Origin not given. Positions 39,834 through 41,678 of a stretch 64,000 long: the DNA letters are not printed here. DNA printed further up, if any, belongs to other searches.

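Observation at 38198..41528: Two tandem Wzy_C (O-antigen-ligase/PglL-like)-TPR genes translationally coupled to pilQ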

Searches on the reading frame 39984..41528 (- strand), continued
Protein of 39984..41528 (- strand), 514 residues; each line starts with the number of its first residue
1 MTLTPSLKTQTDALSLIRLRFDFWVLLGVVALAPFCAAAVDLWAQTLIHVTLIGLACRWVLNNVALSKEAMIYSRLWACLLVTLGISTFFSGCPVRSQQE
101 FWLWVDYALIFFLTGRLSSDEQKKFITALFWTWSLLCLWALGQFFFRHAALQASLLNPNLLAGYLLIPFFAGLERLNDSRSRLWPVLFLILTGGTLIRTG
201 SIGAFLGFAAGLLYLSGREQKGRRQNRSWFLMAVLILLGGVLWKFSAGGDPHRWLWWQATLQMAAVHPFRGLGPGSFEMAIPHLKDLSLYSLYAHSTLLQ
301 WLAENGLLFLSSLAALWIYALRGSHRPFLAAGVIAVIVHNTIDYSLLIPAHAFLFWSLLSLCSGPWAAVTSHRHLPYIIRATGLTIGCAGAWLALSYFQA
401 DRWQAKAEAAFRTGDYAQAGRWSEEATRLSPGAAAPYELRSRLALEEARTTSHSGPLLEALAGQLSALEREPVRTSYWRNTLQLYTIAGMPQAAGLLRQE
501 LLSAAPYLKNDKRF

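Call 36: find_homologous_proteins(query=A1, max_evalue=0.00001)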
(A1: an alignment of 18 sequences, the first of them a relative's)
Query A1 (18 sequences) (514 aa, profile of the alignment): 147 proteins with E <= 0.00001 among 8000 candidates; the best 120 are listed.
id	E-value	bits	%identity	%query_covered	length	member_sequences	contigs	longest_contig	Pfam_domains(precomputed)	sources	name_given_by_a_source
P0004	2.7e-162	560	31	87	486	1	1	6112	PF04932.21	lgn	-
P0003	7.9e-161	555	35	94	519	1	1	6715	PF04932.21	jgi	jgi:O-antigen ligase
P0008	6.2e-160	552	32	58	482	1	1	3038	PF04932.21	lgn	-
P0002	1.6e-159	550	37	96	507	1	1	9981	PF04932.21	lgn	-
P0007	1.0e-157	544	31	78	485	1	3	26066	PF04932.21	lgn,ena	-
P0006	7.2e-157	542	33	47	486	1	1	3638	PF04932.21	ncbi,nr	ncbi:MAG: O-antigen ligase family protein [Elusimicrobia bacterium]|nr:O-antigen ligase family prote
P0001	4.6e-147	509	100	100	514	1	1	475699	PF04932.21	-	-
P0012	2.3e-146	507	27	68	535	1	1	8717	PF04932.21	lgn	-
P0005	8.3e-142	492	31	65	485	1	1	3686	PF04932.21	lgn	-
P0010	1.1e-141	492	29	69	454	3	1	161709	PF04932.21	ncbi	-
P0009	8.2e-140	485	28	82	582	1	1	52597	PF14559.13,PF13431.13,PF13371.13,PF00515.35,PF13432.13,PF13181.13,PF07719.24,PF04932.21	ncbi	-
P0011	1.7e-128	448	28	69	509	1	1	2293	PF04932.21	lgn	-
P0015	2.0e-113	398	33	31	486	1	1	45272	-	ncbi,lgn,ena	-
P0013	2.0e-104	369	31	54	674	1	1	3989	PF13428.13,PF13181.13,PF07719.24,PF04932.21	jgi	jgi:tetratricopeptide (TPR) repeat protein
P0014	9.1e-103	363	31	54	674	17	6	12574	PF13428.13,PF13181.13,PF07719.24,PF04932.21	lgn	-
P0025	1.7e-76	276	29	45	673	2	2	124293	PF13431.13,PF13428.13,PF13181.13,PF07719.24,PF04932.21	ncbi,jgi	-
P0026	7.0e-67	245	29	25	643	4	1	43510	PF14559.13,PF13431.13,PF13414.13,PF17874.8,PF13424.13,PF13428.13,PF13181.13,PF07719.24,PF04932.21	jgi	-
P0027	7.6e-62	228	25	39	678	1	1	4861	PF13414.13,PF13181.13,PF04932.21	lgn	-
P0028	2.6e-52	197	23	67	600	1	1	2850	PF14559.13,PF13431.13,PF10952.16,PF13424.13,PF13428.13,PF13181.13,PF07719.24,PF04932.21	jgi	jgi:O-antigen ligase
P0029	8.6e-47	178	25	40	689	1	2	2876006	PF13431.13,PF23914.2,PF13414.13,PF13428.13,PF14559.13,PF00515.35,PF13424.13,PF21033.5,PF13432.13,PF13181.13,PF07719.24,PF13174.13,PF04932.21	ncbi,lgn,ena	-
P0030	7.8e-43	165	23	76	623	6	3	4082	PF14559.13,PF13431.13,PF10952.16,PF13424.13,PF13428.13,PF13181.13,PF07719.24,PF04932.21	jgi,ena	-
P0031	9.3e-41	159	33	14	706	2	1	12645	PF14559.13,PF00515.35,PF13424.13,PF13176.13,PF13181.13,PF07719.24,PF04932.21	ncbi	-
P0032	8.6e-38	149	27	24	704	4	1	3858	PF13431.13,PF13432.13,PF13428.13,PF04932.21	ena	-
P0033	2.2e-35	141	28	18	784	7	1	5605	PF13431.13,PF13414.13,PF13176.13,PF13428.13,PF14559.13,PF00515.35,PF13424.13,PF21033.5,PF13432.13,PF13181.13,PF07719.24,PF13174.13,PF04932.21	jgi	jgi:tetratricopeptide (TPR) repeat protein/O-antigen ligase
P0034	4.4e-34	137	26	28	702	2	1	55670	PF13431.13,PF13432.13,PF13428.13,PF07719.24,PF04932.21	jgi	-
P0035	4.3e-32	130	-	-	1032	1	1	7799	PF04932.21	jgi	-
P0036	1.0e-31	129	27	61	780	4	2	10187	PF13431.13,PF13414.13,PF13428.13,PF14559.13,PF00515.35,PF13424.13,PF21033.5,PF13432.13,PF13181.13,PF07719.24,PF13174.13,PF04932.21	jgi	-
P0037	1.4e-31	128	-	-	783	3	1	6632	PF13431.13,PF13414.13,PF13428.13,PF14559.13,PF00515.35,PF13424.13,PF21033.5,PF13432.13,PF13181.13,PF07719.24,PF13174.13,PF04932.21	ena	-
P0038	4.9e-31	126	38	9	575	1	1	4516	PF13432.13,PF07719.24,PF04932.21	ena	-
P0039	4.7e-30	123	25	11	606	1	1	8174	PF13424.13,PF13432.13,PF07719.24,PF04932.21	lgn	-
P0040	2.0e-29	121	22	41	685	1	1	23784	PF04932.21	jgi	jgi:O-antigen ligase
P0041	7.6e-29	119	26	20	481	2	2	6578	PF04932.21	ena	-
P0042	8.0e-29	119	26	40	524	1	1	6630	PF04932.21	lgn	-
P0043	2.3e-26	111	31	19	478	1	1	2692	PF04932.21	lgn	-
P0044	8.7e-25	106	27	30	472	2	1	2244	PF04932.21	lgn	-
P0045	1.2e-24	105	23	41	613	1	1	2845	PF04932.21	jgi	-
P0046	1.7e-24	105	28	9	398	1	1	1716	PF04932.21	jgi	-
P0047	5.7e-24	103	-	-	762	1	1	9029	PF13431.13,PF04932.21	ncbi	ncbi:MAG: O-antigen ligase family protein [Gemmataceae bacterium]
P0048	1.3e-23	102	28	40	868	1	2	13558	PF04932.21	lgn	-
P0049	1.3e-23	102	30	32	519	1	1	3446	PF04932.21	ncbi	-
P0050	1.9e-23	101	28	22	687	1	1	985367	PF14559.13,PF13414.13,PF13432.13,PF13428.13,PF04932.21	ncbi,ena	-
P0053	8.3e-23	99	27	34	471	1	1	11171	PF04932.21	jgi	jgi:putative inorganic carbon (hco3(-)) transporter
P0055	1.7e-22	98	-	-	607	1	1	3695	PF04932.21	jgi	jgi:O-antigen ligase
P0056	3.1e-22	97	24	32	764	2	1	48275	PF07695.18,PF04932.21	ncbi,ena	-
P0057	3.7e-22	97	30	11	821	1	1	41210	PF13431.13,PF23914.2,PF13414.13,PF13428.13,PF14559.13,PF13371.13,PF00515.35,PF12895.14,PF13424.13,PF21033.5,PF13432.13,PF13181.13,PF07719.24,PF13174.13,PF04932.21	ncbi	-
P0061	3.6e-21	94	35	12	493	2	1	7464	PF04932.21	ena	-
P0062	4.1e-21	94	35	10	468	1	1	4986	PF04932.21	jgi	jgi:putative inorganic carbon (HCO3(-)) transporter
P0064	1.7e-20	92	31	33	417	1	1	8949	PF04932.21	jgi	jgi:O-antigen ligase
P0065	2.6e-20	91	29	39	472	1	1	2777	PF04932.21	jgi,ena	-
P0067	5.0e-20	90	37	13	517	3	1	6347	PF04932.21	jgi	jgi:hypothetical protein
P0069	2.7e-19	88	32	10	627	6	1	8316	PF04932.21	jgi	jgi:hypothetical protein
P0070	3.2e-19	87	36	11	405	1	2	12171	PF04932.21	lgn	-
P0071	9.5e-19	86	26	24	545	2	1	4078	PF04932.21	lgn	-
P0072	6.4e-18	83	26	30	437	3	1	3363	PF04932.21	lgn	-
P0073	9.8e-18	83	28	24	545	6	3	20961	PF14559.13,PF04932.21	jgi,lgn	jgi:O-antigen ligase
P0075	4.5e-17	80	26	27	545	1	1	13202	PF14559.13,PF04932.21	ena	-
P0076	5.9e-17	80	-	-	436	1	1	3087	PF04932.21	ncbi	-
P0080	9.1e-17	79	27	22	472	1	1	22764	PF04932.21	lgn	-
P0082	1.2e-16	79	30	13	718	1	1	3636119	PF04932.21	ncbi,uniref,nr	ncbi:O-antigen ligase family protein [Conexibacter sp. DBS9H8]|uniref:O-antigen ligase family protei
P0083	1.4e-16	79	-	-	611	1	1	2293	PF04932.21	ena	-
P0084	1.8e-16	78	27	27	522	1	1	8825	PF14559.13,PF04932.21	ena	-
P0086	2.9e-16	78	-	-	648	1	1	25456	PF13428.13,PF13181.13,PF07719.24,PF04932.21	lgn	-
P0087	3.1e-16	78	29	32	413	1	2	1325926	PF04932.21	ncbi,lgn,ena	-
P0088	1.1e-15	76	30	15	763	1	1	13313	PF14559.13,PF13432.13,PF04932.21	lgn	-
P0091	4.6e-15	74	28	39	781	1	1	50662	PF04932.21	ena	-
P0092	8.5e-15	73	28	10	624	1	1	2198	PF04932.21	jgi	jgi:hypothetical protein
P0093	1.6e-14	72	33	13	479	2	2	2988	PF04932.21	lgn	-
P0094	1.8e-14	72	27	15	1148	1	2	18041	PF13431.13,PF23914.2,PF13414.13,PF13176.13,PF13428.13,PF14559.13,PF13371.13,PF00515.35,PF13424.13,PF21033.5,PF13432.13,PF13181.13,PF07719.24,PF13174.13,PF04932.21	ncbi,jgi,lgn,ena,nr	ncbi:MAG TPA: tetratricopeptide repeat protein [Anaerolineales bacterium]|nr:tetratricopeptide repea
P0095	3.5e-14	71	34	19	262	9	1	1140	PF13431.13,PF13414.13,PF04932.21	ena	-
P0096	3.8e-14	71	27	15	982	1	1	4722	PF02706.21,PF04932.21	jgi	jgi:O-antigen ligase/capsular polysaccharide biosynthesis protein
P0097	4.3e-14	71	28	17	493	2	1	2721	PF04932.21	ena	-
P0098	4.7e-13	67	-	-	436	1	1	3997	PF04932.21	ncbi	-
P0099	6.7e-13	67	24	46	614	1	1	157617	PF14559.13,PF07719.24,PF04932.21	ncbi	-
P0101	2.9e-12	65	27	12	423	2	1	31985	PF04932.21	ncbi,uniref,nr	ncbi:O-antigen ligase family protein [Anaeromyxobacter oryzisoli]|uniref:O-antigen ligase family pro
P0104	6.0e-12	63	23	56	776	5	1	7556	PF04932.21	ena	-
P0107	1.6e-11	62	24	23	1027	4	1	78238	PF04932.21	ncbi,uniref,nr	ncbi:O-antigen ligase family protein [Streptomyces indiaensis]|uniref:O-antigen ligase family protei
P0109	3.7e-11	61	24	22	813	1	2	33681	PF13431.13,PF23914.2,PF13176.13,PF13428.13,PF07721.21,PF14559.13,PF00515.35,PF12895.14,PF13424.13,PF13432.13,PF13429.13,PF13181.13,PF14561.13,PF07719.24,PF04932.21,PF20308.5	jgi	-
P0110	4.2e-11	61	38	7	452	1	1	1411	PF04932.21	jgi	jgi:O-antigen ligase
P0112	9.5e-11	60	67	3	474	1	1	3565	PF04932.21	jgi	jgi:O-antigen ligase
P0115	2.1e-10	58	29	11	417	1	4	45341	PF04932.21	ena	-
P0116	3.3e-10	58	-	-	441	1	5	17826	PF04932.21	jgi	jgi:O-antigen ligase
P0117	4.0e-10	57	73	2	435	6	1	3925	PF04932.21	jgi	jgi:O-antigen ligase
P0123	3.2e-9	54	-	-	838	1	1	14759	PF04932.21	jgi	jgi:putative inorganic carbon (HCO3(-)) transporter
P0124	5.1e-9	54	-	-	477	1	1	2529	PF04932.21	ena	-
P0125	1.1e-8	53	-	-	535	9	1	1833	PF04932.21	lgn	-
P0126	1.7e-8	52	42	13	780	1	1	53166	PF04932.21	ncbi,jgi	jgi:O-antigen ligase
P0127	1.8e-8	52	28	19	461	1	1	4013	PF04932.21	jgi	jgi:O-antigen ligase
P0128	1.8e-8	52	-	-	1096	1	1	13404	PF04932.21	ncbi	-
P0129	2.0e-8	52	-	-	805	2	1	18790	PF04932.21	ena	-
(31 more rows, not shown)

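Call 47: search_solved_structures(query=A3, max_evalue=10)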
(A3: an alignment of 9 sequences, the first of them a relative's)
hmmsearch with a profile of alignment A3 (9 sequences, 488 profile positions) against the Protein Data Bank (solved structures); distinct sequences matched with E-value up to 10: 43.
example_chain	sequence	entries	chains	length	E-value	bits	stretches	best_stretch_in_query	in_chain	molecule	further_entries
9qhb_A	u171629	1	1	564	2.5e-13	52.9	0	427-474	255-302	Engineered tetratricopeptide repeat protein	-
8bu0_A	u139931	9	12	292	3e-09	39.4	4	426-474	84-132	Consensus tetratricopeptide repeat protein | Crystal structure of an 8-repeat consensus TPR superhelix with Zinc. | Monomer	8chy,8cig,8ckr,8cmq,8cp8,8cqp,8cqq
9qhc_A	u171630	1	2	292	5.7e-08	35.2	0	432-472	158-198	Engineered tetratricopeptide repeat protein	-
6b85_J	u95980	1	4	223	9.4e-07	31.2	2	332-472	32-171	TMHC4_R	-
11kc_A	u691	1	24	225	1e-06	31.1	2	332-472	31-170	Designed nanoparticle O43-TM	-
7tpg_B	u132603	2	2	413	5.5e-06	28.7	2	224-304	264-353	Putative cell surface polysaccharide polymerase/ligase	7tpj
2fo7_A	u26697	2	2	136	5.2e-05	25.5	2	429-475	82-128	SYNTHETIC CONSENSUS TPR PROTEIN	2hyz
8ch0_A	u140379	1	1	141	5.9e-05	25.3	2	430-475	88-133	Consensus tetratricopeptide repeat protein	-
9gzg_A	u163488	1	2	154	0.00019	23.6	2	423-475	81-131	Engineered CTPR protein with glutamic acids for conductivity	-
7obi_A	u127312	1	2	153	0.00056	22.1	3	428-478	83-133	CTPR-rv4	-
8cus_A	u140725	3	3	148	0.00057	22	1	415-481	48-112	I432-1(NaCl) Chain A | I432-1(Imd) Chain A | I432-1-X3 Chain A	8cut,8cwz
8far_A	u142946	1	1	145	0.00057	22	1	406-481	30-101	I432-1-CC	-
3kd7_A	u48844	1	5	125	0.00093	21.3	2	428-476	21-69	CTPR390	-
1na0_A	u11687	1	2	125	0.0014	20.8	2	432-476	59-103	designed protein CTPR3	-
8fwd_1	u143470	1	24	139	0.003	19.7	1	408-471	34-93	O43-rpxdoc-EK1_B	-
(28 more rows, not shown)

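Call 49: predict_structure(alignment_id=A4)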
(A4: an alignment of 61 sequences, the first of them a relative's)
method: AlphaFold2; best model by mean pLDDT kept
length: 514 residues; sequences in the alignment: 61
mean_pLDDT: 91.1   pTM: 0.91
mean pLDDT of the five models: 91.1, 90.5, 89.7, 89.6, 89.5
residues with pLDDT >= 90: 395; 70-90: 87; 50-70: 31; < 50: 1
segments of 3 or more residues with pLDDT < 50: none
pLDDT, mean of each block of 10 residues (from residue 1): 55 74 96 95 94 93 88 97 98 94 97 94 96 97 94 93 97 92 96 96 94 89 73 81 73 88 94 92 65 94 98 98 94 98 96 97 83 84 93 95 97 98 98 97 98 97 97 91 97 95 78 65
secondary structure, 60 per line:
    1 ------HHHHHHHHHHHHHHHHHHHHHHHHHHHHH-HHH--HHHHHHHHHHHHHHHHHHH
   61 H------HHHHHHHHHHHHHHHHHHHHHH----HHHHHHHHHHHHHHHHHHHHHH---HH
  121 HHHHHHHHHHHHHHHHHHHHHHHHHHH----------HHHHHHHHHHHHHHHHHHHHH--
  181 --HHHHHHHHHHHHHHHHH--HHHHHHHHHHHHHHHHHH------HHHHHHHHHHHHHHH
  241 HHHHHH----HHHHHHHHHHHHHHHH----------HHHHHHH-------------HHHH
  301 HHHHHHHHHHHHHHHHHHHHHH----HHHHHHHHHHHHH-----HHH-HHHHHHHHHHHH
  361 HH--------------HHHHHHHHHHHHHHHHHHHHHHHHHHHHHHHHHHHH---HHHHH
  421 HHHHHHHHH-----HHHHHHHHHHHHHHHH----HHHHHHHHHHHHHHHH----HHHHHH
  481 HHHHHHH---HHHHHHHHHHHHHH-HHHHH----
elements in order: H7-35 H42-61 H68-89 H94-115 H119-147 H158-178 H183-199 H202-219 H226-246 H251-266 H277-283 H297-322 H327-339 H349-362 H377-412 H416-429 H435-450 H455-470 H475-487 H491-504 H506-510

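Call 55: fold_search(model_id=the predicted structure, library=pdb)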
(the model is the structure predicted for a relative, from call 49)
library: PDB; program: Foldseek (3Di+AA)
matches with E <= 10: 980; with E <= 0.001: 1
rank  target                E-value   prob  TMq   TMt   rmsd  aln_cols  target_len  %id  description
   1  7tpg_B                1.6e-05  1.00  0.44  0.54   6.7       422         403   16  Single-Particle Cryo-EM Structure of the WaaL O-antigen ligase in its ligand bound state (released 2022-04-06)
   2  1na0_A                4.0e-03  1.00  0.18  0.71   4.9       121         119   24  Design of Stable alpha-Helical Arrays from an Idealized TPR Motif (released 2003-06-03)
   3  9gzg_A                8.1e-03  1.00  0.19  0.58  10.6       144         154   22  Crystal structure of CTPR4E4 mutant (released 2025-10-15)
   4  9b9g_D                9.5e-03  0.95  0.20  0.18  28.9       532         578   14  Structure of the PI4KA complex bound to Calcineurin (released 2024-09-11)
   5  5hrz                  1.2e-02  1.00  0.18  0.70   4.8       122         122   23  Computationally Designed Trimer 1na0C3_3 (released 2017-04-12)
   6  6eou                  1.3e-02  1.00  0.22  0.29  21.7       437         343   14  O-GlcNAc transferase TPR domain with the intellectual disability associated mutation L254F (released 2018-05-09)
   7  5g04_X                1.3e-02  0.98  0.21  0.22  25.0       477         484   13  Structure of the human APC-Cdc20-Hsl1 complex (released 2016-05-25)
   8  2wqh                  1.3e-02  1.00  0.18  0.81   2.3       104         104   24  Crystal structure of CTPR3Y3 (released 2010-04-07)
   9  6v8e_B                1.4e-02  1.00  0.18  0.68   5.4       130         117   22  Computationally designed C3-symmetric homotrimer from TPR repeat protein (released 2020-08-12)
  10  9qhc_A                1.5e-02  1.00  0.19  0.33   8.8       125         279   23  Crystal structure of 8-repeat CTPR protein with eliminated coordination sites (released 2025-10-22)
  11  6v8e_A                1.6e-02  1.00  0.18  0.72   4.7       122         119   23  Computationally designed C3-symmetric homotrimer from TPR repeat protein (released 2020-08-12)
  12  7obi_B                1.8e-02  1.00  0.19  0.66   4.4       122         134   21  Consensus tetratricopeptide repeat protein type RV4 (released 2022-02-23)
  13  6v8e_D                1.8e-02  1.00  0.18  0.72   4.7       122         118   23  Computationally designed C3-symmetric homotrimer from TPR repeat protein (released 2020-08-12)
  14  6q6g_Y                1.9e-02  0.97  0.21  0.22  25.8       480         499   12  Cryo-EM structure of the APC/C-Cdc20-Cdk2-cyclinA2-Cks2 complex, the D1 box class (released 2019-09-11)
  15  5w5i_C                2.0e-02  0.99  0.20  0.23  22.1       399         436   14  Human IFIT1 dimer with PPP-AAAA (released 2017-06-28)
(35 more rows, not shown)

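Call 68: search_protein_families(library=pfam, proteins=[L006:11784-13730:+, L006:13720-15573:+], max_evalue=1)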
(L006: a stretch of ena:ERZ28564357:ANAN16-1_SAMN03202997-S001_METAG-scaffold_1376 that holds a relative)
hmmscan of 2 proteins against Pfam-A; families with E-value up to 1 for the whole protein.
L006:11784-13730:+ (648 aa): 1 family
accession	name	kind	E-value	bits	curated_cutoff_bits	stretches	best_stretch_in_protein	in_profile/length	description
PF15055.12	DMAC1_Dmo2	-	0.058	14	27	1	626-646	7-27/47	DMAC1/Dmo2-like domain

L006:13720-15573:+ (617 aa): 0 families

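Call 77: search_protein_representatives(alignment_id=A3)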
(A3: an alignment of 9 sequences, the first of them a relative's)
Query: 9 sequences, 488 profile positions. Proteins with E-value up to 0.001 (for the whole library): 24990; up to 1e-10: 4131; up to 1e-30: 179. The best 150 are listed.
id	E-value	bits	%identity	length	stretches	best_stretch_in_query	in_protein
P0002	3.4e-189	646.2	-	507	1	2-486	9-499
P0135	3.5e-184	629.6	-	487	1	2-485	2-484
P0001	6.8e-174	595.7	-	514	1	2-486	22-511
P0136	6.3e-163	559.5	-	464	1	1-463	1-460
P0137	7.0e-153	526.4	-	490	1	1-480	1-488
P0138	2.7e-147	508.0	-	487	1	3-484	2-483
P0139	2.3e-129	448.8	-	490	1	4-480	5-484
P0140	2.3e-127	442.3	-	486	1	1-484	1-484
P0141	1.7e-123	429.5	-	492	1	6-485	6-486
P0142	2.7e-112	392.5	-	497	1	4-486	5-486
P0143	5.2e-112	391.6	-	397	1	90-463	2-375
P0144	1.5e-108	380.2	-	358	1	2-369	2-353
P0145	5.2e-103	361.9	-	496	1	15-484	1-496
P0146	5.7e-103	361.8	-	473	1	1-478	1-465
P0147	4.3e-98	345.7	-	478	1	6-484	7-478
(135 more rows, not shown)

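Call 79: search_protein_families(library=pfam, alignment_id=A8, max_evalue=0.01)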
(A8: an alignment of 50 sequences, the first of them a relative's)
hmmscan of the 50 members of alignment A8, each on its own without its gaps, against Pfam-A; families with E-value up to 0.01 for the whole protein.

A. member 1, P0001 (514 aa): 1 family
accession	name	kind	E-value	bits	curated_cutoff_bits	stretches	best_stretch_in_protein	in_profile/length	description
PF04932.20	Wzy_C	-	7.3e-09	36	31.7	1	188-308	2-143/149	O-Antigen ligase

B. families by the number of members that match (of 50 scanned): 18 families
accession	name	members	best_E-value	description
PF04932.20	Wzy_C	50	1.5e-18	O-Antigen ligase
PF14559.12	TPR_19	15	6.2e-10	Tetratricopeptide repeat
PF07719.23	TPR_2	10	1.1e-08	Tetratricopeptide repeat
PF13431.12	TPR_17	7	2.9e-06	Tetratricopeptide repeat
PF13428.12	TPR_14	6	3.7e-06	Tetratricopeptide repeat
PF13414.12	TPR_11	6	2.3e-05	TPR repeat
PF13432.12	TPR_16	5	5.8e-08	Tetratricopeptide repeat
PF13424.12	TPR_12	4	1.7e-06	Tetratricopeptide repeat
PF13371.12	TPR_9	4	7.3e-05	Tetratricopeptide repeat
PF13181.12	TPR_8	4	7.4e-05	Tetratricopeptide repeat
PF11846.14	Wzy_C_2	3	2.3e-07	Virulence factor membrane-bound polymerase, C-terminal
PF00515.34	TPR_1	3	2.7e-06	Tetratricopeptide repeat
PF12895.13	ANAPC3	3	3.3e-05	Anaphase-promoting complex, cyclosome, subunit 3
PF23914.1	TPR_CcmH_CycH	3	0.00071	Cytochrome c-type biogenesis protein H TPR domain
PF13174.12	TPR_6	3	0.0015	Tetratricopeptide repeat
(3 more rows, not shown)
